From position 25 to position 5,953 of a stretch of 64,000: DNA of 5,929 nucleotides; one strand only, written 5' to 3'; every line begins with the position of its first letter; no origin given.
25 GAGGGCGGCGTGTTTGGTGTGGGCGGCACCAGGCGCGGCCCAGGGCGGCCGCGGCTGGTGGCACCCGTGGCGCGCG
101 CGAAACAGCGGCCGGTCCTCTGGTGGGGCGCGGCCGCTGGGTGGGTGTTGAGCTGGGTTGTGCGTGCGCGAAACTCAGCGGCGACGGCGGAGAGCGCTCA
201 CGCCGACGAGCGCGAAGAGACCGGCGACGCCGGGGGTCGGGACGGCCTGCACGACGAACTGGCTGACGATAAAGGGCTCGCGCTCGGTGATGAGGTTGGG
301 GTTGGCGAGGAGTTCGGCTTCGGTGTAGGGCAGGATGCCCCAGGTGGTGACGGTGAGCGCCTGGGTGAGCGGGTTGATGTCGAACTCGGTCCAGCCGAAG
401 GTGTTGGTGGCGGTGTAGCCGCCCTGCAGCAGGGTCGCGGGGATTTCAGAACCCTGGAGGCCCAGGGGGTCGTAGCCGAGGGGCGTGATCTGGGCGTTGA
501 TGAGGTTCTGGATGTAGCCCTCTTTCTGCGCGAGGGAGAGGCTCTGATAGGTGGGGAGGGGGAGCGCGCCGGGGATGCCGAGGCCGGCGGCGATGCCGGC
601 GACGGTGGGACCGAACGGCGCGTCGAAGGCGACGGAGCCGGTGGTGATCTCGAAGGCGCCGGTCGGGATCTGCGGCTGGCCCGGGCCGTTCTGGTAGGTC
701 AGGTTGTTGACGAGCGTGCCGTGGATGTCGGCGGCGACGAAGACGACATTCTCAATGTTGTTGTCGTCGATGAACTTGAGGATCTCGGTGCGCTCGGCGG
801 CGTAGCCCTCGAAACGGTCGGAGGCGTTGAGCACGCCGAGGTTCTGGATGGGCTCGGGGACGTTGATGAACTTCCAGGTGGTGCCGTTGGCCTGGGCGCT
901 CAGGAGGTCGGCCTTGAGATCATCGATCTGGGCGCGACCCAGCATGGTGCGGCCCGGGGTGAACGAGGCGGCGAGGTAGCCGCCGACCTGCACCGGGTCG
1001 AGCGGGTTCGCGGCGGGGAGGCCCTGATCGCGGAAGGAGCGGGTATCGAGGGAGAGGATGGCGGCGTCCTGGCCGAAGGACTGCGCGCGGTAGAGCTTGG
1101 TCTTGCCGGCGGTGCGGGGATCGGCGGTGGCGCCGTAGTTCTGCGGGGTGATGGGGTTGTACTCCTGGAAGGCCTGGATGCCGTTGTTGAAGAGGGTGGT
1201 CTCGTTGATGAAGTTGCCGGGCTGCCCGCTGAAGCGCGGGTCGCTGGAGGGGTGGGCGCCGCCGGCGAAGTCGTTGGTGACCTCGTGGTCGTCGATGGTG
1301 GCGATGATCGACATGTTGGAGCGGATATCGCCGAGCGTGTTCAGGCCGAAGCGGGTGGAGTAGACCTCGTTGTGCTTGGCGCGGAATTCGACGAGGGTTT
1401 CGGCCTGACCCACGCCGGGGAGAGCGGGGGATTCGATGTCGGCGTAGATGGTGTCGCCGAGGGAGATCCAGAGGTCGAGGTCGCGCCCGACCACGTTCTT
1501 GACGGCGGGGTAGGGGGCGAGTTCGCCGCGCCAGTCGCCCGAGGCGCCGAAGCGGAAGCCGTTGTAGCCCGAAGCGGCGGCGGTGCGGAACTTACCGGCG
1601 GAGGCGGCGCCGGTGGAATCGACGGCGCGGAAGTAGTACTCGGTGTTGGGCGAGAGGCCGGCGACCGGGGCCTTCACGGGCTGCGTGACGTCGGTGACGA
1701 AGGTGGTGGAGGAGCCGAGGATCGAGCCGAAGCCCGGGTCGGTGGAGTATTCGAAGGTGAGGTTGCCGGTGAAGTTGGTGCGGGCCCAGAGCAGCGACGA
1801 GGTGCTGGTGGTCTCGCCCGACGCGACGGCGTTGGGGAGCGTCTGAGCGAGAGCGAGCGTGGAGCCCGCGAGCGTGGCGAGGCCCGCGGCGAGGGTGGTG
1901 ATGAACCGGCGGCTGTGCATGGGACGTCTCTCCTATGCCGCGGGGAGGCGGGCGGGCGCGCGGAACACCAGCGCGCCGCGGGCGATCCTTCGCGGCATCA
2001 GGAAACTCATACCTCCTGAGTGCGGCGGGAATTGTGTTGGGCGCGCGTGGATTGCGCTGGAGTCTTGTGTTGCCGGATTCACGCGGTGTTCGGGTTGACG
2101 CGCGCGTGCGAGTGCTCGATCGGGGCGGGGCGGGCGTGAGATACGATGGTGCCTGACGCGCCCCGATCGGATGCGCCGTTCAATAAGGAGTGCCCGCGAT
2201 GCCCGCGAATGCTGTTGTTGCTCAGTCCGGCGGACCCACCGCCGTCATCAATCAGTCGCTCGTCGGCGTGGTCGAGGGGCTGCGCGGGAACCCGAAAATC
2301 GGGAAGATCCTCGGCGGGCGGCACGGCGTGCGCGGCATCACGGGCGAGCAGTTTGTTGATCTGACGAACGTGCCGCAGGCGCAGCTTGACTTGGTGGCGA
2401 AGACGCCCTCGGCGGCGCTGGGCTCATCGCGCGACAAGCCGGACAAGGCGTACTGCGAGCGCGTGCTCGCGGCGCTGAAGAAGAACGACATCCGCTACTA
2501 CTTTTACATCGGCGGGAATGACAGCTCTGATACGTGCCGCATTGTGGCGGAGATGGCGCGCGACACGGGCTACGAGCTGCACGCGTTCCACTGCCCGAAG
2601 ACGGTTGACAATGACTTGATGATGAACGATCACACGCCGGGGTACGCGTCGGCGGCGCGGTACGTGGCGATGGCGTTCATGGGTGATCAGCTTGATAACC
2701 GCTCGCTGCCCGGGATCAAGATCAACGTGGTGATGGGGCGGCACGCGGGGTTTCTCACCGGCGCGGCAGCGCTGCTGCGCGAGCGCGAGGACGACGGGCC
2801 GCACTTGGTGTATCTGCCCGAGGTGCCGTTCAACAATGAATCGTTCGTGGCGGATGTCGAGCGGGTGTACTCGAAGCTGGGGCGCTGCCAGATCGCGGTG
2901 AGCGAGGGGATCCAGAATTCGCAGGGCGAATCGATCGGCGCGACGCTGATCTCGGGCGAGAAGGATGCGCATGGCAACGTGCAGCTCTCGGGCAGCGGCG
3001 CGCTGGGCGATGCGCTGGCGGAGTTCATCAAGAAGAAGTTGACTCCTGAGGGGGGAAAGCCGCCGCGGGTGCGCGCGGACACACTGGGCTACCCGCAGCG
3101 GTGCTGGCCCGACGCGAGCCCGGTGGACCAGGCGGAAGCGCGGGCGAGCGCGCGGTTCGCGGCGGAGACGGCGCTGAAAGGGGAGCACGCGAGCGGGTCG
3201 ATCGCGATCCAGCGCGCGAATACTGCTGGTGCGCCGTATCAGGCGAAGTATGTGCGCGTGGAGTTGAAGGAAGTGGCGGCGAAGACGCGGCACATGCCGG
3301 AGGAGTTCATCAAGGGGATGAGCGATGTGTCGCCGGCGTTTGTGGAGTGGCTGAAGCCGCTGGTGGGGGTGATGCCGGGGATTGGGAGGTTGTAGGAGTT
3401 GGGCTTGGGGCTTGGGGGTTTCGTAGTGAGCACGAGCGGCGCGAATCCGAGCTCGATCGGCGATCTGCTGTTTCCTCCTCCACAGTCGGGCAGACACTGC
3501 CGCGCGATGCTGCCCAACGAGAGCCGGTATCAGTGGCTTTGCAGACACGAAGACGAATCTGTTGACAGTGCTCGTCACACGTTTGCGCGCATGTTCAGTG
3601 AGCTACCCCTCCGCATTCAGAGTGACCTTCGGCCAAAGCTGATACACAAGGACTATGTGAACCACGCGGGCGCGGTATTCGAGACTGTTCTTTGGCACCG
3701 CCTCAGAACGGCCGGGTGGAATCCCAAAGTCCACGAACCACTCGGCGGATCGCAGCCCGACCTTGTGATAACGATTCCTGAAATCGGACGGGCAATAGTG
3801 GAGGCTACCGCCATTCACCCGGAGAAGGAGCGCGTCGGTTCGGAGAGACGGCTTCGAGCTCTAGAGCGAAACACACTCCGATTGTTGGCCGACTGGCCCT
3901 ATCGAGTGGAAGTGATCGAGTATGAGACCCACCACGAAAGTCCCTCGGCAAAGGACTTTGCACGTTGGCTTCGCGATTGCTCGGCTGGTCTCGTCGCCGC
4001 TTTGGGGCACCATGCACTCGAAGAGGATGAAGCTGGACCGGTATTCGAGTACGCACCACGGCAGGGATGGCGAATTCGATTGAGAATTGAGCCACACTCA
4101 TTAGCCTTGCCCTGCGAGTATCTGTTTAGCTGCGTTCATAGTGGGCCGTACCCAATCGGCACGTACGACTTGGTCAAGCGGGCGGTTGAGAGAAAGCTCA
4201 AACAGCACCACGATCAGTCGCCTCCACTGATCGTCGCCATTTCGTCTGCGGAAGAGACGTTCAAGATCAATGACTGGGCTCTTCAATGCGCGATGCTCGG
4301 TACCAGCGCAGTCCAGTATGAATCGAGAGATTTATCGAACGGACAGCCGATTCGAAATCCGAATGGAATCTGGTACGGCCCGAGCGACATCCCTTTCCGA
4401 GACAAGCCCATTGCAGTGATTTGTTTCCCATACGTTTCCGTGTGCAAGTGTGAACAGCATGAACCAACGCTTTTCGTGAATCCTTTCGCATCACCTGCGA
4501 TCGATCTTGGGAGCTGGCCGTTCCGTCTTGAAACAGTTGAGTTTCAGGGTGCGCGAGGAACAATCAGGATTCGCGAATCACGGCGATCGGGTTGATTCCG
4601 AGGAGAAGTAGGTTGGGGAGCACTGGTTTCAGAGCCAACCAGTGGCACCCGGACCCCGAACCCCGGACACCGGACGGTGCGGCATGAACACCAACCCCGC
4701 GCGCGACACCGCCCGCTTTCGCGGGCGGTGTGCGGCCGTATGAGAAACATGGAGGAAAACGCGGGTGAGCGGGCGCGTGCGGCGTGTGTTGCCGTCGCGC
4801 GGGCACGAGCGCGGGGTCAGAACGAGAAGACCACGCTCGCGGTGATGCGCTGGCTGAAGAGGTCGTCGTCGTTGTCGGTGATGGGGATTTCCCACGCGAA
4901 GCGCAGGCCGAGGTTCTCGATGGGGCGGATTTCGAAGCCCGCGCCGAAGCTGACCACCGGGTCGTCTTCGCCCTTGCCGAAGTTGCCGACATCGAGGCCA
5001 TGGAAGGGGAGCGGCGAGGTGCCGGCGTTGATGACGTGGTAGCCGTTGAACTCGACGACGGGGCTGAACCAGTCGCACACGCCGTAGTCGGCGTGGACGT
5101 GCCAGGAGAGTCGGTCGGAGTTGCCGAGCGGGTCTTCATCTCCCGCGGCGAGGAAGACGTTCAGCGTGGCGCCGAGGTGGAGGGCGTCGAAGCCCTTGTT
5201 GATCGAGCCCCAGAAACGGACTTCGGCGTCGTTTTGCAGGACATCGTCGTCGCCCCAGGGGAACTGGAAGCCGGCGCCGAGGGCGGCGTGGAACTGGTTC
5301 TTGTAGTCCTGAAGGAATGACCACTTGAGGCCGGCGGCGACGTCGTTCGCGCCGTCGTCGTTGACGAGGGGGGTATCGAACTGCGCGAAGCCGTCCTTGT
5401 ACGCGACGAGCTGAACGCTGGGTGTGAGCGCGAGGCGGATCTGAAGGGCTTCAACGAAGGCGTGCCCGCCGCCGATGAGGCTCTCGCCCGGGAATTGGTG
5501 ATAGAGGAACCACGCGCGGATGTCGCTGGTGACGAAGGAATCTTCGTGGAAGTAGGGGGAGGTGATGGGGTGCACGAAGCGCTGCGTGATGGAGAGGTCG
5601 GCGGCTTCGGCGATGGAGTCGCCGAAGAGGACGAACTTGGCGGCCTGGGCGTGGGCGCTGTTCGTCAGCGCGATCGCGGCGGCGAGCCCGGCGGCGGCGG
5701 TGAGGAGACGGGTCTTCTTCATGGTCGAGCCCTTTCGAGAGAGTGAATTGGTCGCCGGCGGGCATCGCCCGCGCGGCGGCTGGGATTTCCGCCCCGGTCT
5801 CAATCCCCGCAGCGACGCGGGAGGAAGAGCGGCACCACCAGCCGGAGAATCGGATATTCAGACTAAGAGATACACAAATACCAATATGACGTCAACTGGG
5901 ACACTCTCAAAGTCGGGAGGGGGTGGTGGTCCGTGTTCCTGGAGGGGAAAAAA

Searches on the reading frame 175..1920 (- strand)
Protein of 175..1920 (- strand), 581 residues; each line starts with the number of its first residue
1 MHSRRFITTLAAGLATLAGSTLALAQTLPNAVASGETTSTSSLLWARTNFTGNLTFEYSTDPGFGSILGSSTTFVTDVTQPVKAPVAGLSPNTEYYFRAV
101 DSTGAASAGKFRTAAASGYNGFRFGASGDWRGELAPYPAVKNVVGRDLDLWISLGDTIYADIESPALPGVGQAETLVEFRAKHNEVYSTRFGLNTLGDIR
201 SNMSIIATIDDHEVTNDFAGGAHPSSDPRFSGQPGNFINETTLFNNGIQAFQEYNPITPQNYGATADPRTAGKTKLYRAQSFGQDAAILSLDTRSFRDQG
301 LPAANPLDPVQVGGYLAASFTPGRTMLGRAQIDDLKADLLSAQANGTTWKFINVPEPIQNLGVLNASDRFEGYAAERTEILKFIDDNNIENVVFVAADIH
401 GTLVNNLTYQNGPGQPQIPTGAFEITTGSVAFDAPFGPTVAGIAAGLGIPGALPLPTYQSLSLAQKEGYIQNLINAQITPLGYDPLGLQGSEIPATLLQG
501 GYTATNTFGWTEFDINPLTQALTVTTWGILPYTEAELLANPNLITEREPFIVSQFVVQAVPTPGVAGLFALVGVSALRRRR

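Call 28: search_protein_families(library=pfam, proteins=[window:175-1920:-], max_evalue=0.001)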
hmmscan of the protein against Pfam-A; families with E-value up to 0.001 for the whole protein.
window:175-1920:- (581 aa): 3 families
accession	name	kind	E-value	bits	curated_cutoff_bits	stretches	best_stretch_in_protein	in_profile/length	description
PF09423.15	PhoD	-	9.8e-45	153.6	27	1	136-432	13-293/343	PhoD-like phosphatase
PF16655.11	PhoD_N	-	4.3e-11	43.6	30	1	31-113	2-90/90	PhoD-like phosphatase, N-terminal domain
PF16656.11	Pur_ac_phosph_N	-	3.2e-05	24.9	30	1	33-113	7-93/93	Purple acid Phosphatase, N-terminal domain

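Call 69: find_encoding_contigs(protein=window:175-1920:-, flank=10000, max_places=2)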
Protein window:175-1920:- (581 aa): no gene with exactly this product is on record in the collection.

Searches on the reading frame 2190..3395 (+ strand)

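Call 28: search_protein_families(library=pfam, proteins=[window:2190-3395:+], max_evalue=0.001)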
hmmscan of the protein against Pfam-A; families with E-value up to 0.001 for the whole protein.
window:2190-3395:+ (401 aa): 1 family
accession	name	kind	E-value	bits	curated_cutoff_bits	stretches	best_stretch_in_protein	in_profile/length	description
PF00365.25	PFK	-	1.2e-39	136.8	30.9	1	9-319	3-268/277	Phosphofructokinase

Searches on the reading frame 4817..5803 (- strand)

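Call 28: search_protein_families(library=pfam, proteins=[window:4817-5803:-], max_evalue=0.001)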
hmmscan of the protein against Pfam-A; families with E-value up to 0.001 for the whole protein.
window:4817-5803:- (328 aa): 0 families

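Call 49: search_protein_families(library=pfam, proteins=[window:4817-5803:-], max_evalue=1)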
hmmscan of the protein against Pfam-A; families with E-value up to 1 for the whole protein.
window:4817-5803:- (328 aa): 1 family
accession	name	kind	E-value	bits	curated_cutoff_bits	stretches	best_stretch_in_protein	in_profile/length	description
PF13505.12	OMP_b-brl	-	0.0071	17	28.7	1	168-328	17-175/175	Outer membrane protein beta-barrel domain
